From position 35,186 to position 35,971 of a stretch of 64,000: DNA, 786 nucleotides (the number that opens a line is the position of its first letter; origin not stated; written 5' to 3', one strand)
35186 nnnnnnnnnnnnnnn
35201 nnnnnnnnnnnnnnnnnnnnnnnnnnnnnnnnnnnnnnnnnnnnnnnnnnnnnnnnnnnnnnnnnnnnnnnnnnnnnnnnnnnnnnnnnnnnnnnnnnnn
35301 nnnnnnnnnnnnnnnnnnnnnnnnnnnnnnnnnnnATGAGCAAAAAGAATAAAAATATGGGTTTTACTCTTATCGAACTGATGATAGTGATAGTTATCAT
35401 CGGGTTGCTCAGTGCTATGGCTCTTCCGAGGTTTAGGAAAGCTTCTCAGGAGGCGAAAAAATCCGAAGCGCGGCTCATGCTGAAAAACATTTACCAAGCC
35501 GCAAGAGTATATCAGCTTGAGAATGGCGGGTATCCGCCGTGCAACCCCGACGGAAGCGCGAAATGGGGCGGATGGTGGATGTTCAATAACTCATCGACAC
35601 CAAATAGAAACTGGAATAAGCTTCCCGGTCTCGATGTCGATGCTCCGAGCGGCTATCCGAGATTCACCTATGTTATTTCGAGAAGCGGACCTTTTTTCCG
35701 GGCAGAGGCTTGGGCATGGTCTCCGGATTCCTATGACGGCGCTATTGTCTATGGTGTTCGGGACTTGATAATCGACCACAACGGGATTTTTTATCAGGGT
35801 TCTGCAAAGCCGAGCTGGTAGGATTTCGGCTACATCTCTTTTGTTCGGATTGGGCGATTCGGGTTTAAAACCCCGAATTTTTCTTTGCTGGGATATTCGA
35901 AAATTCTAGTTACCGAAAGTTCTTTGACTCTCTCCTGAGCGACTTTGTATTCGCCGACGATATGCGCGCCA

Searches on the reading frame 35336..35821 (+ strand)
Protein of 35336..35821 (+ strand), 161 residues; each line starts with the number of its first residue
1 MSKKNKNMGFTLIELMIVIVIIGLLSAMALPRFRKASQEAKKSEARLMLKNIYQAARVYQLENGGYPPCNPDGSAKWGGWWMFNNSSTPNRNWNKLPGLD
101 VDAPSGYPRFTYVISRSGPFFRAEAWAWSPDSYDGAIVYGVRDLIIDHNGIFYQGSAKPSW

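Call 16: find_encoding_contigs(protein=window:35336-35821:+, flank=6000, max_places=10)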
Protein window:35336-35821:+ (161 aa): 21 contigs read that carry it; 7 places shown.
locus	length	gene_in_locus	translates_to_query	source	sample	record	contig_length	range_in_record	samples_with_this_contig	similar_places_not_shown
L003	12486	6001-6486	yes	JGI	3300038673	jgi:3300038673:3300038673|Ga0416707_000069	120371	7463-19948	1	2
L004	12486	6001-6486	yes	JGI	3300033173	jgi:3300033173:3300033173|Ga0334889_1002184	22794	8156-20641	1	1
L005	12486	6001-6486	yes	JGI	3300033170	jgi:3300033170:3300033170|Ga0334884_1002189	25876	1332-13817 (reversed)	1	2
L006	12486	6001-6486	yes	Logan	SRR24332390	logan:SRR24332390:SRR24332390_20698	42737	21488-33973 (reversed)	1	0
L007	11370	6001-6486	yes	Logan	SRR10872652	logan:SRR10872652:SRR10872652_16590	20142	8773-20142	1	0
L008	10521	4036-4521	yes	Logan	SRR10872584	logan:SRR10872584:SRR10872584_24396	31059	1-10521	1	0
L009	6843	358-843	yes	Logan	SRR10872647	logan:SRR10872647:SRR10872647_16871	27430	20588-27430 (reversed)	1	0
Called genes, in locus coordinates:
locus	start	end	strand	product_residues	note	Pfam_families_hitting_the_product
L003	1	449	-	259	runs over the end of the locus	PF06750:A24_N_bact, PF01478:Peptidase_A24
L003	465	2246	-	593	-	PF11992:TgpA_N (faint), PF13428:TPR_14 (faint), PF12895:ANAPC3 (faint), PF13431:TPR_17 (faint), PF13432:TPR_16 (faint)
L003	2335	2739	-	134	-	PF07963:N_methyl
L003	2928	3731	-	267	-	PF01171:ATP_bind_3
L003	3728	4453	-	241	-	PF04029:2-ph_phosp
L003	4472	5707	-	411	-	PF01571:GCV_T, PF08669:GCV_T_C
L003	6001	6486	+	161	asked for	PF07963:N_methyl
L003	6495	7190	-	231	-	-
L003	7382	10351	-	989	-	PF18962:Por_Secre_tail (weak)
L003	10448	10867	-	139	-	PF12682:Flavodoxin_4 (weak)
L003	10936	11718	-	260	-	PF03649:UPF0014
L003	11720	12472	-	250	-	PF00005:ABC_tran, PF13166:AAA_13 (faint), PF13304:AAA_21 (faint)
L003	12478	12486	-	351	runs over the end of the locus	PF10502:Peptidase_S26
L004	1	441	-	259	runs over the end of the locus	PF06750:A24_N_bact, PF01478:Peptidase_A24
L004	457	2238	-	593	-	PF13428:TPR_14 (faint), PF12895:ANAPC3 (faint), PF13431:TPR_17 (faint), PF13432:TPR_16 (faint)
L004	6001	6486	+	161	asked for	PF07963:N_methyl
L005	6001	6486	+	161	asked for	PF07963:N_methyl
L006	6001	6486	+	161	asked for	PF07963:N_methyl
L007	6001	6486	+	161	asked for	PF07963:N_methyl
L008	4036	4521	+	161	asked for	PF07963:N_methyl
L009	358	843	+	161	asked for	PF07963:N_methyl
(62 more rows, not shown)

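Call 68: list_cluster_members(proteins=[window:35336-35821:+, window:33064-33789:-, window:35830-36588:-])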
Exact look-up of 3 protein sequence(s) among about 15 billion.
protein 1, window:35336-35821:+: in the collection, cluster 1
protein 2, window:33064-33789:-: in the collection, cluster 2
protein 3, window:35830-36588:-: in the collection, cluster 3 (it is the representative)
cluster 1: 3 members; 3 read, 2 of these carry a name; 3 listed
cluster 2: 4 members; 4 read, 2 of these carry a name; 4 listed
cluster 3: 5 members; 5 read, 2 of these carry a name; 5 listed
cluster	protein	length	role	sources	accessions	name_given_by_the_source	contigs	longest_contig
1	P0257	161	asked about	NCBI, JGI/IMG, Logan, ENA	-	type II secretion system protein G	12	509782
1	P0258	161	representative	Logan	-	-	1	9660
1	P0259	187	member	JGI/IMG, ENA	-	type II secretion system protein G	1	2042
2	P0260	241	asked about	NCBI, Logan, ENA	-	-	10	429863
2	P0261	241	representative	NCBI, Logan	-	-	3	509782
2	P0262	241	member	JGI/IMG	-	2-phosphosulfolactate phosphatase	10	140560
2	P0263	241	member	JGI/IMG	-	2-phosphosulfolactate phosphatase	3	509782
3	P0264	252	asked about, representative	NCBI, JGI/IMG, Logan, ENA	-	-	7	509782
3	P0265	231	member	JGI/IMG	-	hypothetical protein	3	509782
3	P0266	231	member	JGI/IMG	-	hypothetical protein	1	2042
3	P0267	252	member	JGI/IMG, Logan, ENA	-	-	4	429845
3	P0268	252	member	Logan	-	-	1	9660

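Call 70: find_encoding_contigs(protein=P0258, flank=6000, max_places=3)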
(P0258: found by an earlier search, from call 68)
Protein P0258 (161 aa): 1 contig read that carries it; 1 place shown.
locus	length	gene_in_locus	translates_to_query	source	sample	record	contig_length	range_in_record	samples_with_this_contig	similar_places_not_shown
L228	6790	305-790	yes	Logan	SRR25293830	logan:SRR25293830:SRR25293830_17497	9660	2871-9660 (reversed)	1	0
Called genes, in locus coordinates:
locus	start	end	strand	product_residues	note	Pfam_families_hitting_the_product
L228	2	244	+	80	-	?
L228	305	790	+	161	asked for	PF07963:N_methyl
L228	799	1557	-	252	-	-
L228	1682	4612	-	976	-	PF13860:FlgD_ig (faint), PF18962:Por_Secre_tail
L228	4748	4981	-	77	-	-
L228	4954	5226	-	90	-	PF12724:Flavodoxin_5 (faint)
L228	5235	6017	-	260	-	PF03649:UPF0014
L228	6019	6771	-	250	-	PF00005:ABC_tran, PF13166:AAA_13 (faint), PF13304:AAA_21 (faint)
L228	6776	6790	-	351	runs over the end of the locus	PF10502:Peptidase_S26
